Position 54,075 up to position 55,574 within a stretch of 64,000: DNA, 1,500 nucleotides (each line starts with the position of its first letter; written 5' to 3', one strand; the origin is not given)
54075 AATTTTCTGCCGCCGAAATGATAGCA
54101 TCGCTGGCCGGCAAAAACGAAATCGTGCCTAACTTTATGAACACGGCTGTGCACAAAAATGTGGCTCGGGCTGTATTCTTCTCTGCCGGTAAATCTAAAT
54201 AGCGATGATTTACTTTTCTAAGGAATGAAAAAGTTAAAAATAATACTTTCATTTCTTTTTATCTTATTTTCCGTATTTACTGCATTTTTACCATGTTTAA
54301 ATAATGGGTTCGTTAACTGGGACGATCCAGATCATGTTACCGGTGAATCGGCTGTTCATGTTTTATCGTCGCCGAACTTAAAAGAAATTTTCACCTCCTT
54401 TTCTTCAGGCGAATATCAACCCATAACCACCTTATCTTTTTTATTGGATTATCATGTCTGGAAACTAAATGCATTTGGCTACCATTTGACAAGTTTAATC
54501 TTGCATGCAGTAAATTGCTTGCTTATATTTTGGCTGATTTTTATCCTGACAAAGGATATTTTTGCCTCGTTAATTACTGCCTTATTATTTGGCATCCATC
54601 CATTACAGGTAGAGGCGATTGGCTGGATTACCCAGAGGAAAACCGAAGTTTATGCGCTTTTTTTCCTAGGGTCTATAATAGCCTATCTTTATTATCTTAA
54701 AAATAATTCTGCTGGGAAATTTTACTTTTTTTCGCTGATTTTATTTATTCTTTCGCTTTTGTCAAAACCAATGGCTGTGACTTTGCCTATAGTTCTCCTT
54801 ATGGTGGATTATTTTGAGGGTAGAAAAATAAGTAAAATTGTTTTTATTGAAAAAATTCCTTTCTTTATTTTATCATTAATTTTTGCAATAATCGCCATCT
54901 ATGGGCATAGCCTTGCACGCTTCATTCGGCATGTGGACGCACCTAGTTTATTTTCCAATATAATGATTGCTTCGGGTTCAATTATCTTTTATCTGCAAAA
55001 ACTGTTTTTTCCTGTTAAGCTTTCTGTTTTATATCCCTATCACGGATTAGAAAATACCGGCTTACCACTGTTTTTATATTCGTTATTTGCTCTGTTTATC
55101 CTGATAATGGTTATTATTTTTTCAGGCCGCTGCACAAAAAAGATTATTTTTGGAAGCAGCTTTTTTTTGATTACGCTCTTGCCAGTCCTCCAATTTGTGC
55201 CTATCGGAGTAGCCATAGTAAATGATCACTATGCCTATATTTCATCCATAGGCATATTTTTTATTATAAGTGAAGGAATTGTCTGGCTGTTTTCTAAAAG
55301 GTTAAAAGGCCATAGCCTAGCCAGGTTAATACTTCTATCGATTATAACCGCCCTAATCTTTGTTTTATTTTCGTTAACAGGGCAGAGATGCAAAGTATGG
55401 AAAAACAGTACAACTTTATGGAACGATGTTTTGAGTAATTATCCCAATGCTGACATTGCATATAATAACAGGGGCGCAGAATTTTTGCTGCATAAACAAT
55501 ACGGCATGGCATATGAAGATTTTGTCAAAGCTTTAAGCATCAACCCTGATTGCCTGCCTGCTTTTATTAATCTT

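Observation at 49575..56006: Eukaryote-like O-glycosylation module: two TMTC/DUF1736-like GT-C transferases with TPR tails flanking a Dpm1/Ppm1-like GT2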

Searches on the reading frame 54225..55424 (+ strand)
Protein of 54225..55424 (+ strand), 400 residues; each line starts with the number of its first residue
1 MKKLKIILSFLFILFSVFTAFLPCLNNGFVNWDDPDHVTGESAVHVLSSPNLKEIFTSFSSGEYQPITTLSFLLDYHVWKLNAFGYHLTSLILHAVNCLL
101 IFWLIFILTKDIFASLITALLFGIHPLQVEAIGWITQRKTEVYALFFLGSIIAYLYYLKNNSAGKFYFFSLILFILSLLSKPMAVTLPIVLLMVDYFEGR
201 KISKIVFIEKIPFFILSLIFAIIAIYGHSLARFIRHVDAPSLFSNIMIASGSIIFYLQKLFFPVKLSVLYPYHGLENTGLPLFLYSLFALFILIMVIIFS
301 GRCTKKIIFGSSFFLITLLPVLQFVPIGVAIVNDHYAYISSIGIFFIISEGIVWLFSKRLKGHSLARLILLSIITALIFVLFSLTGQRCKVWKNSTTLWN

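Call 6: search_protein_families(library=pfam, proteins=[window:54225-55424:+], max_evalue=10)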
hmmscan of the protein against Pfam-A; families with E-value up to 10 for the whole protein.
window:54225-55424:+ (400 aa): 0 families

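Call 8: search_solved_structures(query=window:54225-55424:+, max_evalue=10, show_alignments=2)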
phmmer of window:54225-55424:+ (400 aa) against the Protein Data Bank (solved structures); distinct sequences matched with E-value up to 10: 0.

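Call 89: search_protein_representatives(protein=window:54225-55409:+)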
Query: 395 residues. Proteins with E-value up to 0.001 (for the whole library): 76113; up to 1e-10: 44672; up to 1e-30: 15499. The best 150 are listed.
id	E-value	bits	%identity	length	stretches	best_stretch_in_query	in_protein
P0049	1.5e-108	380.0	48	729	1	1-394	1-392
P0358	3.4e-106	372.2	48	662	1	2-395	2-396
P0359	2.7e-104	365.9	48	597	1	4-395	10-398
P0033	1.4e-102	360.3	46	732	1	3-395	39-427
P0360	5.4e-102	358.4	48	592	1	1-395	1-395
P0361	9.5e-101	354.3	54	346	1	1-343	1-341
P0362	1.4e-97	343.9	44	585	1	10-394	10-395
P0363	1.5e-97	343.7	45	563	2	7-394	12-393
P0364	2.6e-97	342.9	48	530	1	2-395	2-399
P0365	3.3e-97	342.6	45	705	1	2-395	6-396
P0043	1.6e-96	340.4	47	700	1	2-394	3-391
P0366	6.7e-96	338.3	45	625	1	1-394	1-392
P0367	6.8e-96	338.3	46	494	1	15-394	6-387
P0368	4.2e-95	335.7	47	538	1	2-395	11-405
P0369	3.0e-94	332.9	45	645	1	3-395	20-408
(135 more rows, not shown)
